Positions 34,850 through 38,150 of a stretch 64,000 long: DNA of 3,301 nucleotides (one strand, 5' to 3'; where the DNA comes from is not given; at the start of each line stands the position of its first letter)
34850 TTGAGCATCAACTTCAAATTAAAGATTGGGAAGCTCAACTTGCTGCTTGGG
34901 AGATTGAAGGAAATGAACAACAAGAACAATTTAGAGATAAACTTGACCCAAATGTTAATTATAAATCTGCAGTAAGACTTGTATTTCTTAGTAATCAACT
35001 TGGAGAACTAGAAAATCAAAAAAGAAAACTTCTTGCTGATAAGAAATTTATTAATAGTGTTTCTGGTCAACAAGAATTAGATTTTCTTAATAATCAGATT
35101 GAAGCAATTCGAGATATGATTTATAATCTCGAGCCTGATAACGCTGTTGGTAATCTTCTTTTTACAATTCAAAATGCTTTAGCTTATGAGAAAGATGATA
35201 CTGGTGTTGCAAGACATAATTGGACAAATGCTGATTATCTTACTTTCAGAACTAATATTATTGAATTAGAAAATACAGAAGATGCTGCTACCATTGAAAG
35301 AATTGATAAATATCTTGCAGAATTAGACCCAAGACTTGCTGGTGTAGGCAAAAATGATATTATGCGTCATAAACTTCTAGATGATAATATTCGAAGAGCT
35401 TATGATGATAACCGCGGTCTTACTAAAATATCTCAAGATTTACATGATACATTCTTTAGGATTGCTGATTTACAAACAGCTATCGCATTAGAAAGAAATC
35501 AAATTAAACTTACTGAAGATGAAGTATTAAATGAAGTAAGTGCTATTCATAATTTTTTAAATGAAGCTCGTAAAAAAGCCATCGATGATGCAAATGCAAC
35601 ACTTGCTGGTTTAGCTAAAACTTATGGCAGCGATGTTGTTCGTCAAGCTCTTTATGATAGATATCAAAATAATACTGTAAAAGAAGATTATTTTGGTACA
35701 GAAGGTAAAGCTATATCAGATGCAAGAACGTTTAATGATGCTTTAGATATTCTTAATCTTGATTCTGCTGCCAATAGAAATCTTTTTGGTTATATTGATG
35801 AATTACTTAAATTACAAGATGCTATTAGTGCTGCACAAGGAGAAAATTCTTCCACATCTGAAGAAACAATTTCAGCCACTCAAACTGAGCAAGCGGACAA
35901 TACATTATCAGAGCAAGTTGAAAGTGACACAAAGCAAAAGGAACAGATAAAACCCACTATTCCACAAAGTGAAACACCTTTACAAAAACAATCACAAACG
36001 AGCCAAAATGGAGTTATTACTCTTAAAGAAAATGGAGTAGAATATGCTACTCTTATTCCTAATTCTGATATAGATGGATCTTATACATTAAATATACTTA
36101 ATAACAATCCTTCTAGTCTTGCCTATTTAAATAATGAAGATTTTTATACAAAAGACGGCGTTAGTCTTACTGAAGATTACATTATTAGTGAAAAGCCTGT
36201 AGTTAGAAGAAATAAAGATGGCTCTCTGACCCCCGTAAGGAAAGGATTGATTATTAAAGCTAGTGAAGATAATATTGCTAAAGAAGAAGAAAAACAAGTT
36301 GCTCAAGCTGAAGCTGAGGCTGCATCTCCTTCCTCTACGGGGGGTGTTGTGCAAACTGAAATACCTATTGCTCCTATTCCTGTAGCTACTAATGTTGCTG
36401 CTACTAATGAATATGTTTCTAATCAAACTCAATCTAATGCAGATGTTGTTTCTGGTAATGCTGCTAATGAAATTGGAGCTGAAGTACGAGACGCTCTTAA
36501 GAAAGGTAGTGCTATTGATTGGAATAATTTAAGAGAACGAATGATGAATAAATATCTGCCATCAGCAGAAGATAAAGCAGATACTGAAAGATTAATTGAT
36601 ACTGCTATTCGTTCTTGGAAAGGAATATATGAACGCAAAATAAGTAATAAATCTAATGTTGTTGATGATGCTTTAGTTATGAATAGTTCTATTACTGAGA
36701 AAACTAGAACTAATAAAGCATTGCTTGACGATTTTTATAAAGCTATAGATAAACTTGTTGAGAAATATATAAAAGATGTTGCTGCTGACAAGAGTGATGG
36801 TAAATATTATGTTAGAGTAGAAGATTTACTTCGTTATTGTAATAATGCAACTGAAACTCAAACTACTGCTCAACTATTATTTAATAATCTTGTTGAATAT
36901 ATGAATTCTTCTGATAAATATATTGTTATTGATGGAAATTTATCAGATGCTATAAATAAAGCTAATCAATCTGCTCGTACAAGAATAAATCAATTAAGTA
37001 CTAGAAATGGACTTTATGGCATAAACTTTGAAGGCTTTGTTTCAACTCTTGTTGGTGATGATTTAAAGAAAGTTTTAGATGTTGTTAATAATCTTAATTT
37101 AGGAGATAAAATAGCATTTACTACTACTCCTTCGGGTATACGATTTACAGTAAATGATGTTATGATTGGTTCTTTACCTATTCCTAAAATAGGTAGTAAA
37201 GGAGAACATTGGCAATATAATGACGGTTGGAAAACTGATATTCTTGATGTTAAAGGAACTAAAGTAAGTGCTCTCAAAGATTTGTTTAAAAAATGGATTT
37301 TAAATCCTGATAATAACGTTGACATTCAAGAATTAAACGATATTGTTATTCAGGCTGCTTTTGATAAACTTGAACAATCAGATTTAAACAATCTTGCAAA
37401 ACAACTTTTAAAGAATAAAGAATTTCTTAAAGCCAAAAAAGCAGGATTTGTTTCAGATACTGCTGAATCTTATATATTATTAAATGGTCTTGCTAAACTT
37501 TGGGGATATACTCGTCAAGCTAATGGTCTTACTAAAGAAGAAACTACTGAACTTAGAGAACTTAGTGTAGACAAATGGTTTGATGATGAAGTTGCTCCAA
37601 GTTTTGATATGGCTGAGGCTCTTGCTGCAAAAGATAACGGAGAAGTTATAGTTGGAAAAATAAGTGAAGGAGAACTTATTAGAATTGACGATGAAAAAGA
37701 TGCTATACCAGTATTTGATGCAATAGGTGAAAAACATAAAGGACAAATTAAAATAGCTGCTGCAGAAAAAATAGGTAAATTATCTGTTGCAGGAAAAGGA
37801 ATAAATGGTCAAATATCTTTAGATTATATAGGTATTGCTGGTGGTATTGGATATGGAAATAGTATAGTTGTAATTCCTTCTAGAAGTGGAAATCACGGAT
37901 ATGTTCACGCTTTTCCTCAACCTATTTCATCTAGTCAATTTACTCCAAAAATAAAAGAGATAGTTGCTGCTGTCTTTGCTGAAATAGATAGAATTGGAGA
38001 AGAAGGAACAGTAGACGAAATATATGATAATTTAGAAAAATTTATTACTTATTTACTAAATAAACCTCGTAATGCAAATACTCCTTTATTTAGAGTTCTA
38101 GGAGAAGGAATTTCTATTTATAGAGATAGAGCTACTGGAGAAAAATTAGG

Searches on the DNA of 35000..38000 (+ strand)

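Call 7: search_dna_similar(query=window:35000-38000:+, collection=phages, mode=near, max_rows=30)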
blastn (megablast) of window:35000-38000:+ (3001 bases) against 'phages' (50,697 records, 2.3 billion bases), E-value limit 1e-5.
No match.

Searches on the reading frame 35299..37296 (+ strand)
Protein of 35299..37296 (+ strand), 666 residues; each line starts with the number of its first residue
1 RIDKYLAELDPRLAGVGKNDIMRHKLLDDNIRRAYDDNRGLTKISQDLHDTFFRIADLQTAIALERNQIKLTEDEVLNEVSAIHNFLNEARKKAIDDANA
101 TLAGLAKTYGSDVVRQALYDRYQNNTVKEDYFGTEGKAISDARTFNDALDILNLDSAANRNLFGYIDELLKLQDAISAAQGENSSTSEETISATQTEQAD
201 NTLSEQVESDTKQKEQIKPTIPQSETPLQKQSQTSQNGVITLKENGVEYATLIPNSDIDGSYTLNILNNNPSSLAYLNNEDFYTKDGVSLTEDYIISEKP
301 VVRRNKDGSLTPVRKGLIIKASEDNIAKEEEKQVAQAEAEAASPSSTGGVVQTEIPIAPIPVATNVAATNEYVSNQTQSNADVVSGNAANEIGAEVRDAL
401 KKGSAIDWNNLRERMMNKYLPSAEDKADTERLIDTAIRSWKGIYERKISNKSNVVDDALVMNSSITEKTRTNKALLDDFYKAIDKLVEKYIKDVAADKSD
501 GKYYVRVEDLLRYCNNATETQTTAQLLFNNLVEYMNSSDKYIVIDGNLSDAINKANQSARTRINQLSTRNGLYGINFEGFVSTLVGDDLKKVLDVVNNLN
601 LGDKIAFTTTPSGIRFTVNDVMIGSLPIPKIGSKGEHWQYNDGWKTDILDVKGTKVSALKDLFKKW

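Call 11: find_related_loci(query=window:35299-37296:+, collection=viral_contigs, flank=10000)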
Query window:35299-37296:+ (666 aa) in viral_contigs; peptide patterns used: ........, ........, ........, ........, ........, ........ (x = any residue, [..] = any of these).
6 stretches matched a pattern, but none encodes a relative of the query by tblastn (E <= 1e-3).
